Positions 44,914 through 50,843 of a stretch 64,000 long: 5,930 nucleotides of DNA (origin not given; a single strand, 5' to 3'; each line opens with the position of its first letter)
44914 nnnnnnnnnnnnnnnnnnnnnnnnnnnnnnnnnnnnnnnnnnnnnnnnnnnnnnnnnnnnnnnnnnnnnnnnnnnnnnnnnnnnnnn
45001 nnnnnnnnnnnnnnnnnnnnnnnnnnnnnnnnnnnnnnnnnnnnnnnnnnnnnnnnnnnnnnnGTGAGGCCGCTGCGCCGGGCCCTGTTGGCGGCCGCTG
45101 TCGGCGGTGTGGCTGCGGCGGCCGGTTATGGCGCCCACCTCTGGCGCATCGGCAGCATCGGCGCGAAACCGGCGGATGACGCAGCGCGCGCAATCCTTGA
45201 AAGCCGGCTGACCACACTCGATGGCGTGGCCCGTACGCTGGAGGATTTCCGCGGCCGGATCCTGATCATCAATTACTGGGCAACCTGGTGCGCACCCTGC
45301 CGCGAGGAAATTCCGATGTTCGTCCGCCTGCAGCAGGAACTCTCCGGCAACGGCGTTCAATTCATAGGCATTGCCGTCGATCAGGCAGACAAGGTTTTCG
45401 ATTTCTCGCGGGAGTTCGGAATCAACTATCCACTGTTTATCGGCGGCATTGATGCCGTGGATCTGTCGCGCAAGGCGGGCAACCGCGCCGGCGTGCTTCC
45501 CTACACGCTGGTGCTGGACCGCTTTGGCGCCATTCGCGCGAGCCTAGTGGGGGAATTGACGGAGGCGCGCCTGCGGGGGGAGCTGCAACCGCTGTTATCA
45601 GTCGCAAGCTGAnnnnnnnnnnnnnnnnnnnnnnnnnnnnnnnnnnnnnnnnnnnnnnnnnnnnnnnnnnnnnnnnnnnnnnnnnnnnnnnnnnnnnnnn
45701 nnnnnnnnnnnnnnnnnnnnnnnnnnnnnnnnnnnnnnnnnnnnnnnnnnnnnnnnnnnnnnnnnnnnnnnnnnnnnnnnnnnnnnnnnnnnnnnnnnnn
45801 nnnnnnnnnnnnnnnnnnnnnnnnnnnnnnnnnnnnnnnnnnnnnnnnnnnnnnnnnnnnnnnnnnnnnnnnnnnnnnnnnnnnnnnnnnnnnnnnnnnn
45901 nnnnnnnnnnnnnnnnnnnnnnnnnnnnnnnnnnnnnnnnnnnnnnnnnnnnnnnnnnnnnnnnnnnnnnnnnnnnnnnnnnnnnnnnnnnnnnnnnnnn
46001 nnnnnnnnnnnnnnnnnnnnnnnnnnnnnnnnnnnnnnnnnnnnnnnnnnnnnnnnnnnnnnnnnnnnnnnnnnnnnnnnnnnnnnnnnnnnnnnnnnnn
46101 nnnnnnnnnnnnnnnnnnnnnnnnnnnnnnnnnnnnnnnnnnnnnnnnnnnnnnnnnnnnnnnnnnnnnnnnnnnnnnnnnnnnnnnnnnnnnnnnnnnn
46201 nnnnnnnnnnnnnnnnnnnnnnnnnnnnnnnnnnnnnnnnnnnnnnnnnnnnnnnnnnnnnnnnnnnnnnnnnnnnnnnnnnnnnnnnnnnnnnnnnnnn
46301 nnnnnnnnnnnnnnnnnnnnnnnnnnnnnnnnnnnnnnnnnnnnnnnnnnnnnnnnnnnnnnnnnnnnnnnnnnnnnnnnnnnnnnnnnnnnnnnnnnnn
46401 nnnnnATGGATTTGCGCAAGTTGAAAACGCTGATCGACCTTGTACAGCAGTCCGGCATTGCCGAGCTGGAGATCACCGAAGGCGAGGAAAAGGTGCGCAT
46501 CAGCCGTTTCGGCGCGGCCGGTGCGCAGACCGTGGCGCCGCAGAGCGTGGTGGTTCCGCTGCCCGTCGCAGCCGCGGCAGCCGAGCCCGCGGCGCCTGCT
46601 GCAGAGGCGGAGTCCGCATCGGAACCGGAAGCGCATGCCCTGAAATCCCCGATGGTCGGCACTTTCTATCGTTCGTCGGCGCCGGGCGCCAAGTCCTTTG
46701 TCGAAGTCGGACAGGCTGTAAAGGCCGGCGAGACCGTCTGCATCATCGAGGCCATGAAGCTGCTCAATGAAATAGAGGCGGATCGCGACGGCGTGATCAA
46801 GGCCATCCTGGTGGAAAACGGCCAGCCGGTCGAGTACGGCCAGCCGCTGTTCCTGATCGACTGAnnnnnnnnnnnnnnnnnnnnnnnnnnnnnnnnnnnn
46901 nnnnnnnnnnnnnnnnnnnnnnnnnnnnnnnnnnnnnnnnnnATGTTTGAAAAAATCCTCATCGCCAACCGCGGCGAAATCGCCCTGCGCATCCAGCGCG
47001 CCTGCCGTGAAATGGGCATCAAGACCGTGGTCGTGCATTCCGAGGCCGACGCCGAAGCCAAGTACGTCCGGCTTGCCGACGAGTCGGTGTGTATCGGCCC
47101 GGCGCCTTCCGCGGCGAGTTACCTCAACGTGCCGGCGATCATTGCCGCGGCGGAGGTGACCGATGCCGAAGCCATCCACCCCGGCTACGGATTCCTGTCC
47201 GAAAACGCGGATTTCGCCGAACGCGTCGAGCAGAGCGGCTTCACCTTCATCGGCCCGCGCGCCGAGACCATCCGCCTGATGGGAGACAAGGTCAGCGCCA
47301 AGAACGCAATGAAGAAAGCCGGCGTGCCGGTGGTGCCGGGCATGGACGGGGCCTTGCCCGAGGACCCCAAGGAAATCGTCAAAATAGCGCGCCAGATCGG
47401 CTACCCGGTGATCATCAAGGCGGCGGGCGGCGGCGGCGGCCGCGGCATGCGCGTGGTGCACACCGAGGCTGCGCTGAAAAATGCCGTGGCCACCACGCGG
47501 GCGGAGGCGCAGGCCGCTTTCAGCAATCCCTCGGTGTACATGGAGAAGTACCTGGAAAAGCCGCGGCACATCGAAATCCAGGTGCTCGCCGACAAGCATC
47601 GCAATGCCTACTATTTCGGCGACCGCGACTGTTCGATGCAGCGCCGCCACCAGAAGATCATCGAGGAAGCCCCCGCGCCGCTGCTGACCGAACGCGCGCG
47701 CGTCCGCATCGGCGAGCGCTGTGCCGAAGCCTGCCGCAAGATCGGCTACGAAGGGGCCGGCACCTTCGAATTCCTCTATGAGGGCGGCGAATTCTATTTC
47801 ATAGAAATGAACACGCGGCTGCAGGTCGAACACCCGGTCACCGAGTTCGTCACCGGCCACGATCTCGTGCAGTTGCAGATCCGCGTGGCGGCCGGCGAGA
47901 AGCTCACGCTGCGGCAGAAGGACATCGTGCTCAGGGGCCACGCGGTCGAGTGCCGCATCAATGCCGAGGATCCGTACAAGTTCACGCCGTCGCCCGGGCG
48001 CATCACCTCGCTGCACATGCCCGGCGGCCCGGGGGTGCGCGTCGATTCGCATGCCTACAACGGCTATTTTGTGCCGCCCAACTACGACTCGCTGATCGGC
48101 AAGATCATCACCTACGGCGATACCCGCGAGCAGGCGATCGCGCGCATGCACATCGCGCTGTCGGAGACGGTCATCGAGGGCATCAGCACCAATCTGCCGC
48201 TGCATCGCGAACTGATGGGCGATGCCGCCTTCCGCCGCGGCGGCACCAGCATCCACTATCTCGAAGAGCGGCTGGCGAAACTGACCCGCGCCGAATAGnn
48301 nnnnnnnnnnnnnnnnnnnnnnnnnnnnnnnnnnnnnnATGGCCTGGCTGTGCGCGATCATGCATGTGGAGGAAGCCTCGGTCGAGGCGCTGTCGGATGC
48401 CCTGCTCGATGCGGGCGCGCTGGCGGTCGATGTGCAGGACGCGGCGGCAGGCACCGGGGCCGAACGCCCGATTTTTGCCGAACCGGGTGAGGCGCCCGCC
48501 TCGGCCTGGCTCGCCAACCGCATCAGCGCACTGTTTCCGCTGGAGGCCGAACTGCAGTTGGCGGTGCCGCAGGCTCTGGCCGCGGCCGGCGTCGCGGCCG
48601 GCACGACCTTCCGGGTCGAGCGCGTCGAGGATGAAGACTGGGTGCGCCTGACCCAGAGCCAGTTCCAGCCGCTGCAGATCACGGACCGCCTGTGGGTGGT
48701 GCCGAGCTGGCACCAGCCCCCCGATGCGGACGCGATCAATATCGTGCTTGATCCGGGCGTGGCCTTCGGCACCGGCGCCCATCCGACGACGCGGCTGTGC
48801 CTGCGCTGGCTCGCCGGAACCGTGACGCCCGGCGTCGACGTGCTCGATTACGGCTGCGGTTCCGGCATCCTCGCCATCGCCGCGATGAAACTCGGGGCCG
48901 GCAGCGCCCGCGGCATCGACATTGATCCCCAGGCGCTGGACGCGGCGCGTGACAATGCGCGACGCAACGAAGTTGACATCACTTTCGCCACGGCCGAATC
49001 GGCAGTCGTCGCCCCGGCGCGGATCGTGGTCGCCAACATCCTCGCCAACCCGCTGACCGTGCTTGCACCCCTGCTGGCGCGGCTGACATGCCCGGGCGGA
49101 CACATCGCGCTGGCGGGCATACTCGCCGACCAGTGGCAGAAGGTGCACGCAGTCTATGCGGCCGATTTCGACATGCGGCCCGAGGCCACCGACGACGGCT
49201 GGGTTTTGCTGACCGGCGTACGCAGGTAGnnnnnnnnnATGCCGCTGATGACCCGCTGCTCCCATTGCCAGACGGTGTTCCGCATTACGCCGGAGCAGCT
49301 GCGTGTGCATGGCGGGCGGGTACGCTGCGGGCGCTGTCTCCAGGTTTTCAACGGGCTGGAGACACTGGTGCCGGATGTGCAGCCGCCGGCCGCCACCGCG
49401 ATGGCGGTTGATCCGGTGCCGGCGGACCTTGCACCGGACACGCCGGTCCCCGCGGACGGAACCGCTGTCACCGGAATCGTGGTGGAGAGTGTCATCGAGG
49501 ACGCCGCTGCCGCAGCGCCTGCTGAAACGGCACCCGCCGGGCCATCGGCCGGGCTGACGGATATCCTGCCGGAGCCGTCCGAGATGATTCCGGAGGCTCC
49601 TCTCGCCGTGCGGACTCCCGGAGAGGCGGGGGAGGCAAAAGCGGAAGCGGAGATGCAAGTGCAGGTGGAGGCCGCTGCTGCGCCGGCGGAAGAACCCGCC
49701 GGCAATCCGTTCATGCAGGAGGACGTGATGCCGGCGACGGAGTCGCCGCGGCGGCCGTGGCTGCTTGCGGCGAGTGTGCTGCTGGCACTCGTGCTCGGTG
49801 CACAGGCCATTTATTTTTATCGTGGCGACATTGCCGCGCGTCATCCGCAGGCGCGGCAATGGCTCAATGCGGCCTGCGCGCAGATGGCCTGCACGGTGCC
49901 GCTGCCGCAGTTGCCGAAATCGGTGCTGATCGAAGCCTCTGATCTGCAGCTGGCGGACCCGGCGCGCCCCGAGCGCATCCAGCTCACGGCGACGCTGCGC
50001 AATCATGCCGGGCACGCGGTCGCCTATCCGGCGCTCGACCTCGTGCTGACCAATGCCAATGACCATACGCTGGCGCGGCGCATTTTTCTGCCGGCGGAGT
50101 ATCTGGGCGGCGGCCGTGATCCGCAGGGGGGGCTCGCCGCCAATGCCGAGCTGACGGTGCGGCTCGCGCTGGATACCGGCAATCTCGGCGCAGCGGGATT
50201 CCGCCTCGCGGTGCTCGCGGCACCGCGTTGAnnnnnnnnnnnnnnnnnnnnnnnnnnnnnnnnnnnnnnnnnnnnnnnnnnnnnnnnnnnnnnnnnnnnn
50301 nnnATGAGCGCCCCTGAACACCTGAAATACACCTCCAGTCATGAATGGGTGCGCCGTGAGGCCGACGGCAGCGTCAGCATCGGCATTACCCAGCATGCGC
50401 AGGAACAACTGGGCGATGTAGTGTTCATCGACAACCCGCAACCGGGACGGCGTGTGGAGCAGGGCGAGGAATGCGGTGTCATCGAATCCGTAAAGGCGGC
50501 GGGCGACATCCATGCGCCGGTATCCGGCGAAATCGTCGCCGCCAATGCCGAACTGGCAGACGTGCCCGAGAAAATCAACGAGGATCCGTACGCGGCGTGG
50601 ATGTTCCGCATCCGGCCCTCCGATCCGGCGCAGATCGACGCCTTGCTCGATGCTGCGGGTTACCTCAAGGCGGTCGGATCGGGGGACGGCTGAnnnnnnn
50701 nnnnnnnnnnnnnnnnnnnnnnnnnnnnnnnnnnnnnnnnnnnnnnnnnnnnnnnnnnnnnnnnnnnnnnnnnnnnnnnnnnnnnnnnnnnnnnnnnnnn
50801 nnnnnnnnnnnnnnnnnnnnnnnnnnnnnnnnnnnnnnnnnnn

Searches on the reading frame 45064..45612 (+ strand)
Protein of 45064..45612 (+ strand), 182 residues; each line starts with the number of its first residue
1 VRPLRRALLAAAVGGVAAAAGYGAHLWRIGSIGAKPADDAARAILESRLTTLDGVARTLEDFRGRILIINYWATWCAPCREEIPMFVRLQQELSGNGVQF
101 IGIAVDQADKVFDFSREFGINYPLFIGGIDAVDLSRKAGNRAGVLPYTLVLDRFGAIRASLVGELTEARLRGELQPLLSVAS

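Call 8: search_protein_families(library=pfam, proteins=[window:45064-45612:+])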
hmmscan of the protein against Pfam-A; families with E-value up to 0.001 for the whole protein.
window:45064-45612:+ (182 aa): 4 families
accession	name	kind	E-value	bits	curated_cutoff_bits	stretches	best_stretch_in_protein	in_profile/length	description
PF00578.27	AhpC-TSA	-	6.5e-18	65.3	26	1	48-159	9-123/124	AhpC/TSA family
PF08534.16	Redoxin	-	8.6e-15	55.2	26.6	1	48-166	10-137/148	Redoxin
PF00085.26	Thioredoxin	-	4.1e-07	30.4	23.5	1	65-111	19-64/103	Thioredoxin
PF13905.12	Thioredoxin_8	-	0.00014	22.6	27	1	64-112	1-50/94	Thioredoxin-like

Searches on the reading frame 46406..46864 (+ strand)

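Call 8: search_protein_families(library=pfam, proteins=[window:46406-46864:+])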
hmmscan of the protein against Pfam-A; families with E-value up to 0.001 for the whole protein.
window:46406-46864:+ (152 aa): 2 families
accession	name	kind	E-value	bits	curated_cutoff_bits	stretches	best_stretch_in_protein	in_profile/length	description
PF00364.28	Biotin_lipoyl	-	3.8e-25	88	22.1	1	78-151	2-73/73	Biotin-requiring enzyme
PF13533.13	Biotin_lipoyl_2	-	1e-07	32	29.8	1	123-152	3-32/32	Biotin-lipoyl like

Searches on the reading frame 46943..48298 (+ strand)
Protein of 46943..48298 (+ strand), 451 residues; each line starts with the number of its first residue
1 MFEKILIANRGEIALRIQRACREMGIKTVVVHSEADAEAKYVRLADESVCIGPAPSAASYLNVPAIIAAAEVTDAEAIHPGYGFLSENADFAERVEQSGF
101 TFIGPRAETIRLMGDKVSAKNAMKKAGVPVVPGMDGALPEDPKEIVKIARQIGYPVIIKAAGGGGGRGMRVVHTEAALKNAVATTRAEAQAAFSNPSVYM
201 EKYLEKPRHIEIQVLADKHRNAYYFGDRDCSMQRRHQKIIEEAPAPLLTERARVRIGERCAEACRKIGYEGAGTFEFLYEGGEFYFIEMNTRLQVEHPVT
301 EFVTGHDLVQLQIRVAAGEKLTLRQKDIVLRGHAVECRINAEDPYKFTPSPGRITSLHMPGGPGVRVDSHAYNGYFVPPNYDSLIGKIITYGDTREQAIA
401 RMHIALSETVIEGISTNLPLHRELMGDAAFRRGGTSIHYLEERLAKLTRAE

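Call 8: search_protein_families(library=pfam, proteins=[window:46943-48298:+])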
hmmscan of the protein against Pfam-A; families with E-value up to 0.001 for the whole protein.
window:46943-48298:+ (451 aa): 6 families
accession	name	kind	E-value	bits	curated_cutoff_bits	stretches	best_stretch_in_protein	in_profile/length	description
PF02786.22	CPSase_L_D2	-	7.2e-81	271.2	19.8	1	115-322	1-209/211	Carbamoyl-phosphate synthase L chain, ATP binding domain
PF00289.28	Biotin_carb_N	-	1.8e-46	157.6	25.5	1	1-110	1-110/110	Biotin carboxylase, N-terminal domain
PF02785.25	Biotin_carb_C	-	2.9e-38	130.7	32.4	1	336-442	1-108/108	Biotin carboxylase C-terminal domain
PF02222.28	ATP-grasp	-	9.9e-09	35.5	27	1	140-292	17-162/179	ATP-grasp domain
PF07478.18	Dala_Dala_lig_C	-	3.4e-08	33.7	24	1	124-291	3-174/204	D-ala D-ala ligase C-terminus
PF02655.19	ATP-grasp_3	-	2e-05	25.2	23.2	1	114-294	2-158/160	ATP-grasp domain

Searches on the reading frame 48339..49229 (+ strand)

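Call 52: search_protein_families(library=pfam, proteins=[window:48339-49229:+])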
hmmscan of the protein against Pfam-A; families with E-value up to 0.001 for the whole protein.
window:48339-49229:+ (296 aa): 7 families
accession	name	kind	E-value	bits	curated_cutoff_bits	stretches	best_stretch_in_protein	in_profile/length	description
PF06325.19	PrmA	-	1.8e-83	280.9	22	1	3-295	2-295/296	Ribosomal protein L11 methyltransferase (PrmA)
PF13649.12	Methyltransf_25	-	4.5e-09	37.3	27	1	168-220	1-54/97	Methyltransferase domain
PF13847.12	Methyltransf_31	-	1.7e-08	34.7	27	1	165-217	4-59/145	Methyltransferase domain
PF05175.20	MTS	-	3.3e-08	33.8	23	1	135-238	4-106/170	Methyltransferase small domain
PF08241.18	Methyltransf_11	-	2e-06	28.8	21.2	1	169-220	1-52/95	Methyltransferase domain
PF13489.12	Methyltransf_23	-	6.4e-05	23.2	27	1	166-263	24-121/164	Methyltransferase domain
PF08242.18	Methyltransf_12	-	0.00052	21.1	30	0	169-215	1-49/98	Methyltransferase domain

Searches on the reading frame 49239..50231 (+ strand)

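Call 52: search_protein_families(library=pfam, proteins=[window:49239-50231:+])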
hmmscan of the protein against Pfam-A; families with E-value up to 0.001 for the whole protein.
window:49239-50231:+ (330 aa): 3 families
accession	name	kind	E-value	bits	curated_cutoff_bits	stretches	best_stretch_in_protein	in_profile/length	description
PF11906.13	DUF3426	-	8.4e-43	146.4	27.7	1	179-324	2-146/147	Protein of unknown function (DUF3426)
PF13717.11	Zn_ribbon_4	-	9.3e-11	41.9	30.3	1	5-38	3-36/36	zinc-ribbon domain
PF13719.11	Zn_ribbon_5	-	1.3e-10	41.3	29.3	1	3-38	1-36/37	zinc-ribbon domain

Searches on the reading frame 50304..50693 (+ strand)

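Call 52: search_protein_families(library=pfam, proteins=[window:50304-50693:+])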
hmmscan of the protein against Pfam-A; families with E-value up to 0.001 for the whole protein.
window:50304-50693:+ (129 aa): 2 families
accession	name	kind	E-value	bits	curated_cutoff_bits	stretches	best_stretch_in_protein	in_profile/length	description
PF01597.25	GCV_H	-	4e-41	140.2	22.2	1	7-123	1-118/122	Glycine cleavage H-protein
PF13375.12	RnfC_N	-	0.00038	20.9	25.6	1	4-86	9-86/101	RnfC Barrel sandwich hybrid domain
